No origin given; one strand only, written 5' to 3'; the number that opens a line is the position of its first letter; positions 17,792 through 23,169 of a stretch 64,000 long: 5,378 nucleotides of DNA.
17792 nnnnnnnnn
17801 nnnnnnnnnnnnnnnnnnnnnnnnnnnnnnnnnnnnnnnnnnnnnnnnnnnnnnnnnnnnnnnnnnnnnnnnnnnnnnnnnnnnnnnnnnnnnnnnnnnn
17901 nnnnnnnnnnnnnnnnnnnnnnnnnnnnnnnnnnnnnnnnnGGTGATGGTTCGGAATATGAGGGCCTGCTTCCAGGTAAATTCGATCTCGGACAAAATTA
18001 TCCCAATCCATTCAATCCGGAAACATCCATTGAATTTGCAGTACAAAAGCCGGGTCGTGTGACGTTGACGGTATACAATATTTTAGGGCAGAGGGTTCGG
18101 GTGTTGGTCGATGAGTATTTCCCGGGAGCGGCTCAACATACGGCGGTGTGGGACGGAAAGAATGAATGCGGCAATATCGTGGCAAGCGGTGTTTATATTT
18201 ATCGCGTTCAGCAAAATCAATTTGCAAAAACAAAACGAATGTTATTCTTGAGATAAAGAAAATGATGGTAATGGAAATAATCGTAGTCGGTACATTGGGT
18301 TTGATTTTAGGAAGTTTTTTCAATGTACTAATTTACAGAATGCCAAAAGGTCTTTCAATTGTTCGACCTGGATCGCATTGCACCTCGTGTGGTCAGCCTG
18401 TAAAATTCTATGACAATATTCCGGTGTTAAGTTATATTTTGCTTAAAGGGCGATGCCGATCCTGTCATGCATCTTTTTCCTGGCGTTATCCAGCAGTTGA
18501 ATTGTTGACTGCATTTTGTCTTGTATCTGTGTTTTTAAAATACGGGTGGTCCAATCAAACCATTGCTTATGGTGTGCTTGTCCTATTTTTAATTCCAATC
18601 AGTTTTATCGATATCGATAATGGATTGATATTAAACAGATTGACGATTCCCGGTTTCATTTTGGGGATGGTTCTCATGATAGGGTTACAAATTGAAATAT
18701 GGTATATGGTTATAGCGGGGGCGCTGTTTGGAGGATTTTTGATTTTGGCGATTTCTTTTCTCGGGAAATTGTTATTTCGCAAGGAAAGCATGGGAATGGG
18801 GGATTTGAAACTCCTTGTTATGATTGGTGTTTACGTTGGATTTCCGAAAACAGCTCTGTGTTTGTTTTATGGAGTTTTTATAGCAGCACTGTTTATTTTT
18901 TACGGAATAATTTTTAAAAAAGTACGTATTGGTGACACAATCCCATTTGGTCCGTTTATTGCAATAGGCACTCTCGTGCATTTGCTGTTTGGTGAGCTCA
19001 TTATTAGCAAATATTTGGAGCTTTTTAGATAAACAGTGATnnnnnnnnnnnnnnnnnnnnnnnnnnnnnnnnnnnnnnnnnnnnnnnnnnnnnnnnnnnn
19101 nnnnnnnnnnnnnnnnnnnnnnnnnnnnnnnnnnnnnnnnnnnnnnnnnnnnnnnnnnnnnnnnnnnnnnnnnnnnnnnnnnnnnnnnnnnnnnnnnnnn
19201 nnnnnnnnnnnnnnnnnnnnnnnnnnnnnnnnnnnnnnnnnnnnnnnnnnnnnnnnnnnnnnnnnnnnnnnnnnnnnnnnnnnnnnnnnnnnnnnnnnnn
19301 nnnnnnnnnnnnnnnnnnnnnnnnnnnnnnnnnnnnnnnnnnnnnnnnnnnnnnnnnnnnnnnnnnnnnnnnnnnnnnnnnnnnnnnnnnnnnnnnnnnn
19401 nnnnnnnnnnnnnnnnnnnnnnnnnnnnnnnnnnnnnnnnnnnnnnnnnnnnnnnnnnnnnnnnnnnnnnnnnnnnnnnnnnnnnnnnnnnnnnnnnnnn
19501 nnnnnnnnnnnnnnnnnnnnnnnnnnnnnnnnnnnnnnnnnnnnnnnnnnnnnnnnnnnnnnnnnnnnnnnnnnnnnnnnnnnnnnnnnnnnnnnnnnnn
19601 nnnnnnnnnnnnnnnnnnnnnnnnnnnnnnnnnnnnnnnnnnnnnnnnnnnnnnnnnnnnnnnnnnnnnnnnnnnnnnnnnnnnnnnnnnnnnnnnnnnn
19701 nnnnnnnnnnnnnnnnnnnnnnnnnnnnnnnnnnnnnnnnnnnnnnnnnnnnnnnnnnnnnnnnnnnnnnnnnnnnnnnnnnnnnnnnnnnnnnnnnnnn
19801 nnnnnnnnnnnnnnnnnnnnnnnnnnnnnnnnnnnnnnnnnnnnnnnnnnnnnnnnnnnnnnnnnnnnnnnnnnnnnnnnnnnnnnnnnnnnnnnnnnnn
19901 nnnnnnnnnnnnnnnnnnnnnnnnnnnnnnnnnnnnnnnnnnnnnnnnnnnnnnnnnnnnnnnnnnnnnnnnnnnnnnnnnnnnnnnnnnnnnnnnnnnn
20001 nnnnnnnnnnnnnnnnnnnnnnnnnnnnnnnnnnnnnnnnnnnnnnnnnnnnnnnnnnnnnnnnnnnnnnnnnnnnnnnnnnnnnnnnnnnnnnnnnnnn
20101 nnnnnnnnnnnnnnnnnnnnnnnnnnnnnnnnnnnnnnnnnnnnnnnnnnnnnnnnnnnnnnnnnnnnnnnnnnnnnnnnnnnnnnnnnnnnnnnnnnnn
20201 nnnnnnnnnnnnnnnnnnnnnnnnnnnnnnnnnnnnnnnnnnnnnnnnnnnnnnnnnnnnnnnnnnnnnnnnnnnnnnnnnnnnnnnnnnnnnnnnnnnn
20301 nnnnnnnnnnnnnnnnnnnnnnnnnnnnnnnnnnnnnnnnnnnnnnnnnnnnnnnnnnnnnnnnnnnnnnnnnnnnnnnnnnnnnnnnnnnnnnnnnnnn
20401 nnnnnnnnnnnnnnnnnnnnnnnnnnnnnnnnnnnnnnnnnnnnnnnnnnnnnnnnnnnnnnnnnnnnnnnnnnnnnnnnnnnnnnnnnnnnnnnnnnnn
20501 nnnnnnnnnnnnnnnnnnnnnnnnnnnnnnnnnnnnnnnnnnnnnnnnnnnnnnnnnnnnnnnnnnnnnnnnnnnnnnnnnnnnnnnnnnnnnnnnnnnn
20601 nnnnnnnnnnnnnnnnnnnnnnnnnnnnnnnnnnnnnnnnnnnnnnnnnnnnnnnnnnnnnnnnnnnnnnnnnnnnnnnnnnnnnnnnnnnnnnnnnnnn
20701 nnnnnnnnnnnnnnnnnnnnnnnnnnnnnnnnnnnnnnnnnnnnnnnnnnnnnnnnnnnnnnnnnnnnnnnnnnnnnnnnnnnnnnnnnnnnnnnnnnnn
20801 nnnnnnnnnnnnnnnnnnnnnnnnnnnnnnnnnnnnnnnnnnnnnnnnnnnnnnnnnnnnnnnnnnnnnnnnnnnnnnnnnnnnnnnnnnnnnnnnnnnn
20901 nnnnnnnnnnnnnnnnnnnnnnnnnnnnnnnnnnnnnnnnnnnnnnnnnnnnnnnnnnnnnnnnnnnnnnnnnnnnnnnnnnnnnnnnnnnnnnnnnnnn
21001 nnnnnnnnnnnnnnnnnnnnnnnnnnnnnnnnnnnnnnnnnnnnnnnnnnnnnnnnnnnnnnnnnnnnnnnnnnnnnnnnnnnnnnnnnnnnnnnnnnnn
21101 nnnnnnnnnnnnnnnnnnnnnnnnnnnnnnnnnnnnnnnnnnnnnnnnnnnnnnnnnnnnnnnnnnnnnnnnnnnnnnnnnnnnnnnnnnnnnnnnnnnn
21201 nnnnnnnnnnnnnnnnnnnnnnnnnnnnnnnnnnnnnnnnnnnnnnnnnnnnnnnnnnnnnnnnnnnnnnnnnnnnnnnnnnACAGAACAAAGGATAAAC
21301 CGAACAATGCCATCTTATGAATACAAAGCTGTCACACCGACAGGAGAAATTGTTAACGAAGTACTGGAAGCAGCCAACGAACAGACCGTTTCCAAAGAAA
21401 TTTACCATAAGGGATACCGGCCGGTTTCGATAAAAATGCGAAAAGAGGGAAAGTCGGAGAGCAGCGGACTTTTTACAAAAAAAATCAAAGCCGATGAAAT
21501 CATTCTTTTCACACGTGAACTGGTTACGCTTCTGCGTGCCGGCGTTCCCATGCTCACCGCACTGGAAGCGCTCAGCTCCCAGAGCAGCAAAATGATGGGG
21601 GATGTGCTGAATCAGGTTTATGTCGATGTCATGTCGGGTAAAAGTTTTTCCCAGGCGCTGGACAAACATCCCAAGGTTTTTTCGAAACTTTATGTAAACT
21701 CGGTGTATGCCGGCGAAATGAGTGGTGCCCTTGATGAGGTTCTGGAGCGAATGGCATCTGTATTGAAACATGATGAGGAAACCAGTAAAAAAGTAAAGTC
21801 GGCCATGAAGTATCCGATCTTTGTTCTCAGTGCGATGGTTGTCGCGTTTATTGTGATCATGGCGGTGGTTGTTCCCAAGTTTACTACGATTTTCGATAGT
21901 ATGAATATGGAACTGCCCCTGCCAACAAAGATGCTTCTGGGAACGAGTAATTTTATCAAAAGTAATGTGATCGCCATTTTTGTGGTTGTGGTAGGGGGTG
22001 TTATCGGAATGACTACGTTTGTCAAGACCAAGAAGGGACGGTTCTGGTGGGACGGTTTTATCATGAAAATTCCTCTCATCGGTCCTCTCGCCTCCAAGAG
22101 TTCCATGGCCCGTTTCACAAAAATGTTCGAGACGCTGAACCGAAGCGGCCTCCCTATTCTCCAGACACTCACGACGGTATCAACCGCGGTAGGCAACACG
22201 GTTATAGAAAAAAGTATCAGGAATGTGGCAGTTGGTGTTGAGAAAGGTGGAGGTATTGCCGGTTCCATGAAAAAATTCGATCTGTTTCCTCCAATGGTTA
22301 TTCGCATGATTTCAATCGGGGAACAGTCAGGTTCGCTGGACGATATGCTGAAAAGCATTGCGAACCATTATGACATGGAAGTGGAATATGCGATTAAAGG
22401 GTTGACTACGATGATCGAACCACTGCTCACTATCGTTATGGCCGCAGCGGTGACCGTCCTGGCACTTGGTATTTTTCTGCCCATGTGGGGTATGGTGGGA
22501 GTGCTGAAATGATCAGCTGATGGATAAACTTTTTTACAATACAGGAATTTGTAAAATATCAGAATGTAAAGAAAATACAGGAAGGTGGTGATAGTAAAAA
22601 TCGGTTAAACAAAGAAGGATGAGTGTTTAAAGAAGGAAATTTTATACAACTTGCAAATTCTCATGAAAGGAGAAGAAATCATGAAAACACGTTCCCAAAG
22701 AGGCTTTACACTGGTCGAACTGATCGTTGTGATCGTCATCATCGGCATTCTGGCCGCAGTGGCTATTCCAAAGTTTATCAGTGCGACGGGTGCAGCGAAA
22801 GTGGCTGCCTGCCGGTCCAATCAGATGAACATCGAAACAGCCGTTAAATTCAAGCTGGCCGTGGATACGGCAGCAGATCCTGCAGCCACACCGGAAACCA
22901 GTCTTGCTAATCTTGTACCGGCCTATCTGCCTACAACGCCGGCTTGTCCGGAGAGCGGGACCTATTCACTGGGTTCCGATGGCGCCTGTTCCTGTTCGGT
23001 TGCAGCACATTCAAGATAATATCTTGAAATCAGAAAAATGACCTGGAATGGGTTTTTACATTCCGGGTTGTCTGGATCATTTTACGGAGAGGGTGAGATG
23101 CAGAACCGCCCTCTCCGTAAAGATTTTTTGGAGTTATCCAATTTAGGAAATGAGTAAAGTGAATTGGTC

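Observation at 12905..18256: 5.4-kb gene for a T9SS-secreted surface protein with 13 tandem Ig-like repeats and two novel paralogous domains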

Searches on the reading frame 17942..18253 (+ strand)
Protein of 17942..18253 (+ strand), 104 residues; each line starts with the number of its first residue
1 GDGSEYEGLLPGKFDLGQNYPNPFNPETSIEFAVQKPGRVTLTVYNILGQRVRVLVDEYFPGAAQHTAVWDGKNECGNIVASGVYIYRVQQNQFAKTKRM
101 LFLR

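Call 13: search_protein_families(library=pfam, proteins=[window:17942-18253:+], max_evalue=10)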
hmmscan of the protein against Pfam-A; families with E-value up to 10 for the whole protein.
seq(104 aa): 4 families
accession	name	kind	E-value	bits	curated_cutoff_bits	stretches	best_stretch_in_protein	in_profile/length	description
PF18962.6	Por_Secre_tail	-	2.5e-06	28.1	27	1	20-99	2-72/75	Secretion system C-terminal sorting domain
PF13860.13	FlgD_ig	-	4.3e-06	27.1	27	1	34-92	18-76/79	FlgD Ig-like domain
PF13585.12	CHU_C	-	0.00039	20.9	27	1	36-96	25-77/86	CHU_C Type IX secretion signal domain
PF11211.13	DUF2997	-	0.098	13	24.1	1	30-50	1-21/47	Protein of unknown function (DUF2997)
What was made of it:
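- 17999..18253 (+): T9SS type-A-like C-terminal sorting domain (residues 1699-1783). Pfam Por_Secre_tail 28.1 and FlgD_ig 27.1 for the isolated domain (call 13).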

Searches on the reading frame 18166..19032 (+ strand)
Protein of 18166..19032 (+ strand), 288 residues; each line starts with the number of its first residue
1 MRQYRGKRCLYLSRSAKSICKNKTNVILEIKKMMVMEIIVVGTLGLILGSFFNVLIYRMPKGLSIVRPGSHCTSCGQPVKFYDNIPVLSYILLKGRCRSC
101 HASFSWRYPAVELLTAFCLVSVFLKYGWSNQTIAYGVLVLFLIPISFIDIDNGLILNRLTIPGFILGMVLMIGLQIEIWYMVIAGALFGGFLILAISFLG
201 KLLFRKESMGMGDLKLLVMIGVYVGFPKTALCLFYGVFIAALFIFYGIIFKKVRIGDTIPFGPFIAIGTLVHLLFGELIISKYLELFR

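Call 12: search_protein_families(library=pfam, proteins=[window:18166-19032:+], max_evalue=0.001)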
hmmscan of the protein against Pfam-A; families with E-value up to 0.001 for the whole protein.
window:18166-19032:+ (288 aa): 2 families
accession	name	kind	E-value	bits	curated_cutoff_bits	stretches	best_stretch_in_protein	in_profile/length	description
PF06750.18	A24_N_bact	-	1.3e-33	115.4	23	1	44-125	2-83/84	Bacterial Peptidase A24 N-terminal domain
PF01478.23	Peptidase_A24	-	7.9e-15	55.6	26.5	1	137-244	2-103/104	Type IV leader peptidase family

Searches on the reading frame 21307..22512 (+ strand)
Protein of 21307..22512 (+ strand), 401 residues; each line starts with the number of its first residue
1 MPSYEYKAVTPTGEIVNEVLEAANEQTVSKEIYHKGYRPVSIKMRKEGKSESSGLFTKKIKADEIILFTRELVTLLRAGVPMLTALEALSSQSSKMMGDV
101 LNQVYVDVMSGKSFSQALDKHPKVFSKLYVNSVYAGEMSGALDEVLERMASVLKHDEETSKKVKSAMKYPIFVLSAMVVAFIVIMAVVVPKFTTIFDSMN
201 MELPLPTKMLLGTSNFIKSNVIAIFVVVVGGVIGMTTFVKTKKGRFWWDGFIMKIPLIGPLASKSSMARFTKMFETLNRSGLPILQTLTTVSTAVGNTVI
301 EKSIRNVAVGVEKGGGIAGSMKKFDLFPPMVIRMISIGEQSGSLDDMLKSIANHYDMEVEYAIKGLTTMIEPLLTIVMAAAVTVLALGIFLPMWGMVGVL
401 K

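Call 12: search_protein_families(library=pfam, proteins=[window:21307-22512:+], max_evalue=0.001)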
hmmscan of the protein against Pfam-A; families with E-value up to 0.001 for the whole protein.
window:21307-22512:+ (401 aa): 1 family
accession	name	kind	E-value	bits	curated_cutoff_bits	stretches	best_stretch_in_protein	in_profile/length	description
PF00482.28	T2SSF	-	1.3e-55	187.2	25.2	2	68-190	1-125/125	Type II secretion system (T2SS), protein F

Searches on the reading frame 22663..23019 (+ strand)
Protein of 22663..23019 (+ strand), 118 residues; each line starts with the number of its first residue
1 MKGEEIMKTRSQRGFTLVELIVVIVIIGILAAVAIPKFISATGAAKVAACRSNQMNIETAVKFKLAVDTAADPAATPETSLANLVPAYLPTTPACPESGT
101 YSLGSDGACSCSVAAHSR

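Call 12: search_protein_families(library=pfam, proteins=[window:22663-23019:+], max_evalue=0.001)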
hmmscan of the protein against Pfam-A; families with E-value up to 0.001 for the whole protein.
window:22663-23019:+ (118 aa): 1 family
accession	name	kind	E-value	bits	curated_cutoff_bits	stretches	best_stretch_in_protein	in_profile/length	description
PF07963.17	N_methyl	-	3.7e-10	39.4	21.2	1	10-35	2-27/27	Prokaryotic N-terminal methylation motif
